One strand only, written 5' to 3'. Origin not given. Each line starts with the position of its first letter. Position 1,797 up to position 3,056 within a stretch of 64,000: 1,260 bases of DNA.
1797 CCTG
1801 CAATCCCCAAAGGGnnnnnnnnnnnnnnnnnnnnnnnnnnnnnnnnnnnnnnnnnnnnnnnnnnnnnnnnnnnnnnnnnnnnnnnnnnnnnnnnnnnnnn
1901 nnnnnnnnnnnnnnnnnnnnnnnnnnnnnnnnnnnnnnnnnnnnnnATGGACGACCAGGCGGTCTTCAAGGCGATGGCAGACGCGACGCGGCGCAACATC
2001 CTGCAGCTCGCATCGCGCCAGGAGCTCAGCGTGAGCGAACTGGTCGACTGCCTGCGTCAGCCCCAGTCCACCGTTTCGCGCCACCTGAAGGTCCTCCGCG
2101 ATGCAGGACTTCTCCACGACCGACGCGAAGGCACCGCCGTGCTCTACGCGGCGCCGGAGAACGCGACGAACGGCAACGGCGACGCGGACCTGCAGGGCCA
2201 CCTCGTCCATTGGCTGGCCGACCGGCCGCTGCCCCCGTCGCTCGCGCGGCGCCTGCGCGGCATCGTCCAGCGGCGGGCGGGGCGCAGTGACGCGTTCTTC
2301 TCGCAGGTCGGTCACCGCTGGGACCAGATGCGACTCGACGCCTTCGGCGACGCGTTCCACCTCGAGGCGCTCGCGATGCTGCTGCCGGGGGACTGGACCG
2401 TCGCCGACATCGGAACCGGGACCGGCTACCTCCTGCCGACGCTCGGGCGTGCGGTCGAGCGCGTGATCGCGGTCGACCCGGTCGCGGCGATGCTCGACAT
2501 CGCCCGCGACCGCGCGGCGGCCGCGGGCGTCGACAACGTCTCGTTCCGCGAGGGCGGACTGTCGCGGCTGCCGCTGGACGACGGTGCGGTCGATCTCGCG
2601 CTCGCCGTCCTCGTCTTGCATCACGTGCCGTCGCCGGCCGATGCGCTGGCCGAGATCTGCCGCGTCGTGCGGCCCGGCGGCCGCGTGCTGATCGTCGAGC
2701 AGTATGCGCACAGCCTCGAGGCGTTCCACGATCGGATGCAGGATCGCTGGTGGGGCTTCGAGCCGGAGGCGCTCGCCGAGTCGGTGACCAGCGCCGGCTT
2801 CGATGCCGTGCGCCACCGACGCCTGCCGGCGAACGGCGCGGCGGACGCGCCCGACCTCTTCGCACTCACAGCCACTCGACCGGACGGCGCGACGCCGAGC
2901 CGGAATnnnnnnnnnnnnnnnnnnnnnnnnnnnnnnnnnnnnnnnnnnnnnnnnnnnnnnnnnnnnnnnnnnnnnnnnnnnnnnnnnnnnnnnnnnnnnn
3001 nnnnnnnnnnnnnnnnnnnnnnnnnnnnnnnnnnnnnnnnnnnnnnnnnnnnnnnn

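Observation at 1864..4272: SahR-like SAH-sensing regulator with a perfect 18-nt palindromic operator controlling ahcY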

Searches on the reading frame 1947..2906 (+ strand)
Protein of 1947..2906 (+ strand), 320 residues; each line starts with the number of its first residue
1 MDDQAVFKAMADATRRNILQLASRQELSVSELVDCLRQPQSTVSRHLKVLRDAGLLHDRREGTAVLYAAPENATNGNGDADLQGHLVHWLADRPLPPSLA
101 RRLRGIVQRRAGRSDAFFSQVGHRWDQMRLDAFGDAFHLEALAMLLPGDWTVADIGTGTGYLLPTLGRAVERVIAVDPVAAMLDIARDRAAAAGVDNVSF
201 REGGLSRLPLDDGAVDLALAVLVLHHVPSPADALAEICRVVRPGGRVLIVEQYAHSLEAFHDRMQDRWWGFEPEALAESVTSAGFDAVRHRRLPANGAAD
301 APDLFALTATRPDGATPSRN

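Call 7: search_protein_families(library=pfam, proteins=[window:1947-2906:+], max_evalue=0.01)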
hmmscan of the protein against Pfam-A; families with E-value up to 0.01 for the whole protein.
window:1947-2906:+ (320 aa): 19 families
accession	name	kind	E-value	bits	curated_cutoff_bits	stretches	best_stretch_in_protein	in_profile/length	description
PF08241.18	Methyltransf_11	-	5.1e-24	85.2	21.2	1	154-249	2-95/95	Methyltransferase domain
PF13649.12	Methyltransf_25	-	3.5e-21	76.1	27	1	152-245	1-97/97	Methyltransferase domain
PF13847.12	Methyltransf_31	-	1e-16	61.3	27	1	151-253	6-113/145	Methyltransferase domain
PF13489.12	Methyltransf_23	-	2.4e-14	53.8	27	1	151-274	25-138/164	Methyltransferase domain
PF01022.26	HTH_5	-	1.7e-13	50.6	22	1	12-56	1-45/47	Bacterial regulatory protein, arsR family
PF08242.18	Methyltransf_12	-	2e-13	51.3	30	1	154-247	2-98/98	Methyltransferase domain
PF12840.13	HTH_20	-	1.4e-12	47.8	27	1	10-57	1-49/51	Helix-turn-helix domain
PF01209.24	Ubie_methyltran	-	6.2e-12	45.8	20.1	1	151-260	50-162/233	ubiE/COQ5 methyltransferase family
PF12802.13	MarR_2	-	1.4e-07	32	27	1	21-57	14-51/61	MarR family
PF13463.12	HTH_27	-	0.00014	22.5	22.2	0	24-63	16-61/68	Winged helix DNA-binding domain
PF05148.21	Methyltransf_8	-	0.00015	22.1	27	1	204-262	112-171/219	Hypothetical methyltransferase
PF09339.16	HTH_IclR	-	0.00026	21.1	22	1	23-57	15-49/52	IclR helix-turn-helix domain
PF08003.17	Methyltransf_9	-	0.00056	19.4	23.8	1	150-249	117-217/315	Protein of unknown function (DUF1698)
PF25213.1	HVO_A0261_N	-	0.0008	19.7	35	1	13-60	11-58/86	HVO_A0261 N-terminal domain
PF01135.25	PCMT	-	0.0017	18.6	20.3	1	136-203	63-131/210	Protein-L-isoaspartate(D-aspartate) O-methyltransferase (PCMT)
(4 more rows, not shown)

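Call 8: search_protein_families(library=ncbifam, proteins=[window:1947-2906:+], max_evalue=0.01)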
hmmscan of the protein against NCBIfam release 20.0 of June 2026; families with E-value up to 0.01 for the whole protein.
window:1947-2906:+ (320 aa): 53 families (the best 25 are shown)
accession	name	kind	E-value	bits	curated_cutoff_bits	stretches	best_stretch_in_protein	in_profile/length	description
NF033788.1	HTH_metalloreg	subfamily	1.1e-23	82.8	55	1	5-70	3-69/77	metalloregulator ArsR/SmtB family transcription factor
NF008823.0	PRK11873.1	subfamily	1.4e-17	64.1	263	1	141-250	71-182/272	arsenite methyltransferase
TIGR01934.1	MenG_MenH_UbiE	subfamily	4.4e-16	58.9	158.35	1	149-259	40-150/223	ubiquinone/menaquinone biosynthesis methyltransferase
NF033789.1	repress_SdpR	subfamily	5.5e-16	58.2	100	1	6-68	1-63/79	autorepressor SdpR family transcription factor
NF001244.0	PRK00216.1-5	equivalog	3.9e-15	55.8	216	1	149-257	50-161/236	bifunctional demethylmenaquinone methyltransferase/2-methoxy-6-polyprenyl-1,4-benzoquinol methylase UbiE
NF045667.1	MTase_DVU1556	equivalog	2.5e-14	53.3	155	1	146-286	20-161/213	DVU_1556 family methyltransferase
NF041537.1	ArsM_AhpD_UU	exception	3.1e-14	52.5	510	1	145-277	74-209/345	arsenite methyltransferase/AhpD domain selenoprotein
NF043040.1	corrin_prot_MT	hypoth_equivalog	3.6e-14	52.7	180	1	148-252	41-150/216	corrinoid protein-associated methyltransferase CpaM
NF041536.1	ArsM_DUF2284_UU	exception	9.4e-13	47.3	575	1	151-276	79-208/459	arsenite methyltransferase/DUF2284 domain selenoprotein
NF007528.0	PRK10141.1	subfamily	1.5e-12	47.4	97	1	6-68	9-72/117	metalloregulator ArsR/SmtB family transcription factor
NF047649.1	MTase_UXPK_star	exception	2.1e-12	46.7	460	1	140-252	70-184/283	methyltransferase/UXPK-star double selenoprotein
TIGR02072.1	BioC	equivalog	3.1e-12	46.8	184.95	1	151-265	37-148/244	malonyl-ACP O-methyltransferase BioC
NF001240.0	PRK00216.1-1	equivalog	6.6e-12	45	378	1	151-254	66-173/251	bifunctional demethylmenaquinone methyltransferase/2-methoxy-6-polyprenyl-1,4-benzoquinol methylase UbiE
NF007610.0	PRK10258.1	equivalog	1.4e-11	44.2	342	1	151-263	45-152/251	malonyl-ACP O-methyltransferase BioC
TIGR01983.1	UbiG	equivalog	2.6e-11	43.3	102.95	1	149-249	50-151/228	bifunctional 2-polyprenyl-6-hydroxyphenol methylase/3-demethylubiquinol 3-O-methyltransferase UbiG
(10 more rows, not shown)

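Call 16: find_homologous_proteins(query=window:1947-2906:+, max_evalue=1e-10)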
Query window:1947-2906:+ (320 aa): 1222 proteins with E <= 1e-10 among 8000 candidates; the best 120 are listed.
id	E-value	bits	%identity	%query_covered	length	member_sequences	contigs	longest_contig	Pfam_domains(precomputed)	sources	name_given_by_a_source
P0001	1.3e-207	706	100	100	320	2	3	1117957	PF13847.13,PF13489.13,PF12840.14,PF13649.13,PF01022.27,PF12802.14,PF01209.25,PF08241.19,PF08242.19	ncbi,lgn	-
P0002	6.3e-125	435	64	98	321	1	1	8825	PF13489.13,PF01978.26,PF01022.27,PF12802.14,PF08241.19,PF13847.13,PF12840.14,PF13649.13,PF00891.25,PF01135.26,PF01209.25,PF08242.19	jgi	-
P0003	2.6e-123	429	64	98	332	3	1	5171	PF13489.13,PF01978.26,PF01022.27,PF09339.17,PF12802.14,PF08241.19,PF13847.13,PF12840.14,PF13412.13,PF13649.13,PF00891.25,PF01135.26,PF01209.25,PF08242.19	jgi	jgi:ubiquinone/menaquinone biosynthesis C-methylase UbiE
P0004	6.5e-123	428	63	100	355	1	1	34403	PF13489.13,PF01978.26,PF01022.27,PF12802.14,PF08241.19,PF25213.2,PF13847.13,PF12840.14,PF13649.13,PF01135.26,PF01209.25,PF08242.19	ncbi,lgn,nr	ncbi:MAG: metalloregulator ArsR/SmtB family transcription factor [Planctomycetes bacterium]|nr:metal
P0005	6.8e-123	428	63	100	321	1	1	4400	PF13489.13,PF01978.26,PF01022.27,PF12802.14,PF08241.19,PF13847.13,PF12840.14,PF13649.13,PF00891.25,PF01135.26,PF01209.25,PF08242.19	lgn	-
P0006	2.6e-122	426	63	98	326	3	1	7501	PF13489.13,PF01978.26,PF01022.27,PF12802.14,PF08241.19,PF13847.13,PF12840.14,PF13649.13,PF00891.25,PF01135.26,PF01209.25,PF08242.19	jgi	-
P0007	6.9e-122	425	62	100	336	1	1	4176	PF13847.13,PF13489.13,PF12840.14,PF13649.13,PF01022.27,PF12802.14,PF00891.25,PF01135.26,PF01209.25,PF08241.19,PF08242.19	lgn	-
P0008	1.4e-121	424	63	97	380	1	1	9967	PF13847.13,PF13489.13,PF12840.14,PF13649.13,PF01022.27,PF12802.14,PF01209.25,PF08241.19,PF08242.19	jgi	-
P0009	7.6e-121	421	62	97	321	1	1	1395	PF13489.13,PF01978.26,PF01022.27,PF12802.14,PF08241.19,PF13847.13,PF12840.14,PF13649.13,PF00891.25,PF01135.26,PF01209.25,PF08242.19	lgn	-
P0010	8.3e-121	421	60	100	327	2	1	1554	PF13847.13,PF13489.13,PF12840.14,PF13649.13,PF01022.27,PF12802.14,PF01135.26,PF01209.25,PF08241.19,PF08242.19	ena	-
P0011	2.1e-120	420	62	97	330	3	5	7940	PF13847.13,PF13489.13,PF12840.14,PF13649.13,PF01022.27,PF12802.14,PF00891.25,PF01135.26,PF01209.25,PF08241.19,PF08242.19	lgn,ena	-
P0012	8.5e-120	418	64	98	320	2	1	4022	PF13847.13,PF13489.13,PF12840.14,PF13649.13,PF01022.27,PF12802.14,PF01135.26,PF01209.25,PF08241.19,PF08242.19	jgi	jgi:ubiquinone/menaquinone biosynthesis C-methylase UbiE/DNA-binding transcriptional ArsR family reg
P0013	3.4e-118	413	61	97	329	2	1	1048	PF13847.13,PF13489.13,PF12840.14,PF13649.13,PF01022.27,PF12802.14,PF01135.26,PF01209.25,PF08241.19,PF08242.19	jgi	jgi:ArsR family transcriptional regulator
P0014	3.4e-118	413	60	98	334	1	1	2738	PF13847.13,PF13489.13,PF12840.14,PF13649.13,PF01022.27,PF12802.14,PF00891.25,PF01135.26,PF01209.25,PF08241.19,PF08242.19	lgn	-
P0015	3.7e-118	412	60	98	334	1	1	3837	PF13489.13,PF01978.26,PF01022.27,PF09339.17,PF12802.14,PF08241.19,PF13847.13,PF12840.14,PF13649.13,PF00891.25,PF01135.26,PF01209.25,PF08242.19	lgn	-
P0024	1.9e-115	404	59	99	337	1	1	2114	PF13489.13,PF01978.26,PF01022.27,PF09339.17,PF12802.14,PF08241.19,PF13847.13,PF12840.14,PF13649.13,PF00891.25,PF01135.26,PF01209.25,PF08242.19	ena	-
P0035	3.2e-111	390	58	100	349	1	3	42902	PF13847.13,PF13489.13,PF12840.14,PF13649.13,PF01022.27,PF01209.25,PF08241.19,PF08242.19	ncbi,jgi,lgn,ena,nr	ncbi:MAG TPA: metalloregulator ArsR/SmtB family transcription factor [Phycisphaerae bacterium]|nr:me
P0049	1.6e-108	381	58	97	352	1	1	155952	PF13489.13,PF01022.27,PF12802.14,PF08241.19,PF13847.13,PF12840.14,PF13412.13,PF05175.21,PF13649.13,PF05148.22,PF00891.25,PF01209.25,PF08242.19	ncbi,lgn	-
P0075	5.4e-105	369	55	100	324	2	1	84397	PF13847.13,PF13489.13,PF12840.14,PF13649.13,PF01022.27,PF12802.14,PF00891.25,PF01135.26,PF01209.25,PF08241.19,PF08242.19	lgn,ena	-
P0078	1.6e-104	368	57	97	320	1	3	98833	PF13847.13,PF13489.13,PF12840.14,PF13649.13,PF01022.27,PF05148.22,PF12802.14,PF01135.26,PF01209.25,PF08241.19,PF08242.19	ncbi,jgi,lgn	-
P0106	4.7e-102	360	56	98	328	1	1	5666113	PF13489.13,PF08003.18,PF01978.26,PF01022.27,PF09339.17,PF12802.14,PF08241.19,PF25213.2,PF13847.13,PF12840.14,PF13412.13,PF13649.13,PF05148.22,PF01135.26,PF01209.25,PF08242.19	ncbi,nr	ncbi:MAG: ArsR family transcriptional regulator [Phycisphaerales bacterium]|nr:MAG: ArsR family tran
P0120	2.3e-101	357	56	96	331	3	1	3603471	PF13489.13,PF21476.5,PF01978.26,PF01022.27,PF12802.14,PF08241.19,PF13847.13,PF12840.14,PF13649.13,PF00891.25,PF01209.25,PF08242.19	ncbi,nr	ncbi:MAG: metalloregulator ArsR/SmtB family transcription factor [Phycisphaerales bacterium]|nr:MAG:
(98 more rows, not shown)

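Call 18: find_encoding_contigs(protein=P0001, flank=3000, max_places=3)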
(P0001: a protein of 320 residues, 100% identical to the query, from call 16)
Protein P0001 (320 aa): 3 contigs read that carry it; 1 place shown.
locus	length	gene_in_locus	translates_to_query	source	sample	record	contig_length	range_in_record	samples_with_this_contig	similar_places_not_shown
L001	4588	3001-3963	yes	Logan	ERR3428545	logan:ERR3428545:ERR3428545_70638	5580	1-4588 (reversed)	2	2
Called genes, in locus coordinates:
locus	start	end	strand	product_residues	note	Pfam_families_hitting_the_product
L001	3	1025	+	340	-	PF02729:OTCace_N, PF00185:OTCace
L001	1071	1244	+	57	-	PF07235:DUF1427 (weak)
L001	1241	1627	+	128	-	PF00383:dCMP_cyt_deam_1, PF08211:dCMP_cyt_deam_2, PF26947:CDL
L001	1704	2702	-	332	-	-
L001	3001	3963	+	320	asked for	PF12840:HTH_20, PF01022:HTH_5, PF13489:Methyltransf_23, PF01209:Ubie_methyltran, PF13847:Methyltransf_31, PF08241:Methyltransf_11, PF08242:Methyltransf_12, PF13649:Methyltransf_25, +1 more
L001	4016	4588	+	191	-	?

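Call 19: find_encoding_contigs(protein=P0106, flank=4000, max_places=2)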
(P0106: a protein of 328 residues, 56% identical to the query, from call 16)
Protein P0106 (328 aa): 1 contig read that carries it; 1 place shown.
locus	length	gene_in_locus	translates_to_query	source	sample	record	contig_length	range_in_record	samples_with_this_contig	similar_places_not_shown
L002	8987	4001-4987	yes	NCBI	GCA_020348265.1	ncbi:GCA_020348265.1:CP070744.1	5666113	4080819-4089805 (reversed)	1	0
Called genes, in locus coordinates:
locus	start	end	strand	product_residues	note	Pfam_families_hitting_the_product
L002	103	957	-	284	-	-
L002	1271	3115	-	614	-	-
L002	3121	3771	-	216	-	PF07638:Sigma70_ECF (faint), PF04542:Sigma70_r2, PF04545:Sigma70_r4, PF08281:Sigma70_r4_2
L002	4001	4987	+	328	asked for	PF12840:HTH_20, PF01022:HTH_5, PF12802:MarR_2, PF08003:Methyltransf_9, PF13489:Methyltransf_23, PF01209:Ubie_methyltran, PF08241:Methyltransf_11, PF08242:Methyltransf_12, +8 more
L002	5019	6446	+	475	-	PF05221:AdoHcyase, PF00670:AdoHcyase_NAD, PF02826:2-Hacid_dh_C, PF01488:Shikimate_DH (faint), PF07991:KARI_N (weak), PF02254:TrkA_N (faint)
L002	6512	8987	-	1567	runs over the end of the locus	PF00082:Peptidase_S8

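Call 20: find_encoding_contigs(protein=P0120, flank=4000, max_places=2)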
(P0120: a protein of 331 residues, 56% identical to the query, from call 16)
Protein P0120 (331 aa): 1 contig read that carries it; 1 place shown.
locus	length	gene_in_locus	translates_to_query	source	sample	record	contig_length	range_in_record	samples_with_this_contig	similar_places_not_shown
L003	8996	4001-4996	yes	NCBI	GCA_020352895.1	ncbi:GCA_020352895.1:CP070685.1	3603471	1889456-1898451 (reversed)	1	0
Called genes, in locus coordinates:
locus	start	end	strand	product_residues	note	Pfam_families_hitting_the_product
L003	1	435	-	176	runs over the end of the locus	-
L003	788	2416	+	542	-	PF03739:LptF_LptG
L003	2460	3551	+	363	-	PF03739:LptF_LptG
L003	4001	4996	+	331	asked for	PF12840:HTH_20, PF01022:HTH_5, PF12802:MarR_2, PF13489:Methyltransf_23, PF01209:Ubie_methyltran, PF08241:Methyltransf_11, PF08242:Methyltransf_12, PF13649:Methyltransf_25, +4 more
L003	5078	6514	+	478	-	PF05221:AdoHcyase, PF00670:AdoHcyase_NAD, PF02826:2-Hacid_dh_C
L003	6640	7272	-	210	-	PF00484:Pro_CA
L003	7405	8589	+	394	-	PF02771:Acyl-CoA_dh_N, PF02770:Acyl-CoA_dh_M, PF00441:Acyl-CoA_dh_1, PF08028:Acyl-CoA_dh_2 (weak)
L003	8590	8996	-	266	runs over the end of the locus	PF13489:Methyltransf_23, PF01209:Ubie_methyltran, PF13649:Methyltransf_25, PF13847:Methyltransf_31, PF08241:Methyltransf_11, PF08242:Methyltransf_12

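Call 23: find_encoding_contigs(protein=P0004, flank=4000, max_places=2)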
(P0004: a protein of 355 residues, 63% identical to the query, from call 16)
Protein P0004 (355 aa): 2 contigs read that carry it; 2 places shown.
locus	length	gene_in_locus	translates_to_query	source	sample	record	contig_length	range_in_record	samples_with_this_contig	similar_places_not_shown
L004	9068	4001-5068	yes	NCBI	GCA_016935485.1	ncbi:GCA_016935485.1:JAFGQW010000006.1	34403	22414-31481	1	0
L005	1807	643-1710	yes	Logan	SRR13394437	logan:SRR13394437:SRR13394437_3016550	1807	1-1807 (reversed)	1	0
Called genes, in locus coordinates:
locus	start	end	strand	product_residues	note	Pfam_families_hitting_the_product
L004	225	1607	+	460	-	PF05195:AMP_N, PF00557:Peptidase_M24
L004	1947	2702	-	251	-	PF13378:MR_MLE_C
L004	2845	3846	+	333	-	PF02729:OTCace_N, PF00185:OTCace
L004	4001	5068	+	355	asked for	PF01022:HTH_5, PF12802:MarR_2, PF12840:HTH_20, PF13489:Methyltransf_23, PF01209:Ubie_methyltran, PF08241:Methyltransf_11, PF08242:Methyltransf_12, PF13649:Methyltransf_25, +4 more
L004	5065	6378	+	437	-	PF05221:AdoHcyase, PF02826:2-Hacid_dh_C, PF00670:AdoHcyase_NAD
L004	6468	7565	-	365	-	PF00535:Glycos_transf_2, PF13641:Glyco_tranf_2_3, PF13632:Glyco_trans_2_3 (faint)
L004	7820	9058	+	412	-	PF04055:Radical_SAM, PF13186:SPASM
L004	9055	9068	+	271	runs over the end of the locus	PF00106:adh_short, PF08659:KR, PF13561:adh_short_C2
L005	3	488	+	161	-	?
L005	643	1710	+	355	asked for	PF01022:HTH_5, PF12802:MarR_2, PF12840:HTH_20, PF13489:Methyltransf_23, PF01209:Ubie_methyltran, PF08241:Methyltransf_11, PF08242:Methyltransf_12, PF13649:Methyltransf_25, +4 more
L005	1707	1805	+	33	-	?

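Call 24: find_encoding_contigs(protein=P0049, flank=4000, max_places=2)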
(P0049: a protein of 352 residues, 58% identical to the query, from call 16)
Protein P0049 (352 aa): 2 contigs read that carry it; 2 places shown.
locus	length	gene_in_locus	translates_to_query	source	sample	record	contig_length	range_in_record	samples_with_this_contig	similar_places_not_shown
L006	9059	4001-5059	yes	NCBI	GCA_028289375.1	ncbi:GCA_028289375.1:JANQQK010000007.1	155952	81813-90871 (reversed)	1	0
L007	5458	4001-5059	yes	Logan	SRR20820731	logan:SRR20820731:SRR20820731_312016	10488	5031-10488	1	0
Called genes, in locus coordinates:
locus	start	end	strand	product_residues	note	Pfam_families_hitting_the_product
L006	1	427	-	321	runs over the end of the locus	-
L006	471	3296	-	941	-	PF00082:Peptidase_S8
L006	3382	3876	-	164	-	PF18306:LDcluster4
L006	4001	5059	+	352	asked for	PF12840:HTH_20, PF01022:HTH_5, PF01209:Ubie_methyltran, PF13489:Methyltransf_23, PF08241:Methyltransf_11, PF08242:Methyltransf_12, PF13649:Methyltransf_25, PF13847:Methyltransf_31, +5 more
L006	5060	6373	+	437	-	PF05221:AdoHcyase, PF00670:AdoHcyase_NAD, PF02826:2-Hacid_dh_C (weak)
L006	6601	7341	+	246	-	-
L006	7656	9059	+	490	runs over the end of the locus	-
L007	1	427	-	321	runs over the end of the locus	-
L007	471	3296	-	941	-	PF00082:Peptidase_S8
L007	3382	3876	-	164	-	PF18306:LDcluster4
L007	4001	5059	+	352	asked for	PF12840:HTH_20, PF01022:HTH_5, PF01209:Ubie_methyltran, PF13489:Methyltransf_23, PF08241:Methyltransf_11, PF08242:Methyltransf_12, PF13649:Methyltransf_25, PF13847:Methyltransf_31, +5 more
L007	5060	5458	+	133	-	?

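Call 26: find_encoding_contigs(protein=P0035, flank=4000, max_places=2)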
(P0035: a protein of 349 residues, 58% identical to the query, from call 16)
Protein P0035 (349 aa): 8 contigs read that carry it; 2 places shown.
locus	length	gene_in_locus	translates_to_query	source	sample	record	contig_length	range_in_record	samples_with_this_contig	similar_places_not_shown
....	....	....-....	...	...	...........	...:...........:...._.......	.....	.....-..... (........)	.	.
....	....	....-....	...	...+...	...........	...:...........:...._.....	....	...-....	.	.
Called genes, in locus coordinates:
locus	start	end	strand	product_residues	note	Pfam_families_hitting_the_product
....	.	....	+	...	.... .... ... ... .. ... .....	-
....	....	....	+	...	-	-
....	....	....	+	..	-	-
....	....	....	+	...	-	-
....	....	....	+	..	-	-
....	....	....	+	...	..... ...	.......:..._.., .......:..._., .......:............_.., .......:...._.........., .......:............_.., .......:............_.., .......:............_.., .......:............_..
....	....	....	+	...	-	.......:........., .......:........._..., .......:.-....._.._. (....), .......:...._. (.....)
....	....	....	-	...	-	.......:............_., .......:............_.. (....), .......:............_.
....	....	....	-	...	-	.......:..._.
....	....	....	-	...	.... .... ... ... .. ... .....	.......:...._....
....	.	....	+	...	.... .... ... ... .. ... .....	-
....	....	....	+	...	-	-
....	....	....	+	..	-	-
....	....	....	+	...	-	-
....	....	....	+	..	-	-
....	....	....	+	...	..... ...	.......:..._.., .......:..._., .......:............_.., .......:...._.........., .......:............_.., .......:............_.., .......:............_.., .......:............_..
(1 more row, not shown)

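Call 27: find_encoding_contigs(protein=P0078, flank=4000, max_places=2)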
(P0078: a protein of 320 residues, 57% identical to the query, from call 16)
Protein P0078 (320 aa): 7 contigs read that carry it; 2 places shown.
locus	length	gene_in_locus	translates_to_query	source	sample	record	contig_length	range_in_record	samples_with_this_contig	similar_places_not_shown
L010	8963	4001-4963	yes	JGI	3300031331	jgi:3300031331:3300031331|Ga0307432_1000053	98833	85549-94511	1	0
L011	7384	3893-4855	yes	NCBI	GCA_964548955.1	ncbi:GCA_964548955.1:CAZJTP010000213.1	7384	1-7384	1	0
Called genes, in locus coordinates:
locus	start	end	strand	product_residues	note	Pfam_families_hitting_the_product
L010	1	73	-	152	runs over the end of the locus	-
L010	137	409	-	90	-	PF13298:LigD_N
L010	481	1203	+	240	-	PF21033:RMD1-3 (faint), PF13428:TPR_14 (faint), PF13431:TPR_17 (faint), PF00515:TPR_1 (faint), PF07719:TPR_2 (faint), PF13414:TPR_11 (weak), PF14559:TPR_19 (weak)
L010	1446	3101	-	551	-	-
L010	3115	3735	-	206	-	PF07638:Sigma70_ECF, PF04542:Sigma70_r2, PF08281:Sigma70_r4_2, PF04545:Sigma70_r4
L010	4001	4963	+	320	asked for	PF12840:HTH_20, PF01022:HTH_5, PF12802:MarR_2, PF13489:Methyltransf_23, PF01209:Ubie_methyltran, PF13847:Methyltransf_31, PF08241:Methyltransf_11, PF08242:Methyltransf_12, +3 more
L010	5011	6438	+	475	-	PF05221:AdoHcyase, PF00670:AdoHcyase_NAD, PF02826:2-Hacid_dh_C, PF07991:KARI_N (weak), PF13241:NAD_binding_7 (weak)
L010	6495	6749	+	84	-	-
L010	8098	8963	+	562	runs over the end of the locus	PF00501:AMP-binding, PF13193:AMP-binding_C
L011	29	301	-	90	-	PF13298:LigD_N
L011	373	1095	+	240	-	PF21033:RMD1-3 (faint), PF13428:TPR_14 (faint), PF13431:TPR_17 (faint), PF00515:TPR_1 (faint), PF07719:TPR_2 (faint), PF13414:TPR_11 (weak), PF14559:TPR_19 (weak)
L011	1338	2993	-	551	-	-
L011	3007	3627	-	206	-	PF07638:Sigma70_ECF, PF04542:Sigma70_r2, PF08281:Sigma70_r4_2, PF04545:Sigma70_r4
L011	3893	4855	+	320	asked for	PF12840:HTH_20, PF01022:HTH_5, PF12802:MarR_2, PF13489:Methyltransf_23, PF01209:Ubie_methyltran, PF13847:Methyltransf_31, PF08241:Methyltransf_11, PF08242:Methyltransf_12, +3 more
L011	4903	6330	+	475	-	PF05221:AdoHcyase, PF00670:AdoHcyase_NAD, PF02826:2-Hacid_dh_C, PF07991:KARI_N (weak), PF13241:NAD_binding_7 (weak)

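Call 28: find_encoding_contigs(protein=P0075, flank=4000, max_places=2)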
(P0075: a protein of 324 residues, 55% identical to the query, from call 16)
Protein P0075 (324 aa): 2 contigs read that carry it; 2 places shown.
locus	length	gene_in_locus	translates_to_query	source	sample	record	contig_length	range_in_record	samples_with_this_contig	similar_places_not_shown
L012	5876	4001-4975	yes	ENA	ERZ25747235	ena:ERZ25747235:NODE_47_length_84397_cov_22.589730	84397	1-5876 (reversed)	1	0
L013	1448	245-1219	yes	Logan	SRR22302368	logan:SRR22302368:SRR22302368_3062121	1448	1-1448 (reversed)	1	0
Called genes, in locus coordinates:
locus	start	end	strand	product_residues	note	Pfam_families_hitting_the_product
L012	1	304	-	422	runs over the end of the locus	PF00346:Complex1_49kDa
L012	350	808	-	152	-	PF00329:Complex1_30kDa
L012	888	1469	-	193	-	PF01058:Oxidored_q6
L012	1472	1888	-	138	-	PF00507:Oxidored_q4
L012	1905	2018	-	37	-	-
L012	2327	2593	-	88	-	-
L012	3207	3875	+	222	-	-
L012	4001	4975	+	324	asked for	PF12840:HTH_20, PF01022:HTH_5, PF12802:MarR_2, PF13489:Methyltransf_23, PF01209:Ubie_methyltran, PF01135:PCMT, PF08241:Methyltransf_11, PF08242:Methyltransf_12, +3 more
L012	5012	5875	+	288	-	?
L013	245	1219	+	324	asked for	PF12840:HTH_20, PF01022:HTH_5, PF12802:MarR_2, PF13489:Methyltransf_23, PF01209:Ubie_methyltran, PF01135:PCMT, PF08241:Methyltransf_11, PF08242:Methyltransf_12, +3 more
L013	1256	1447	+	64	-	?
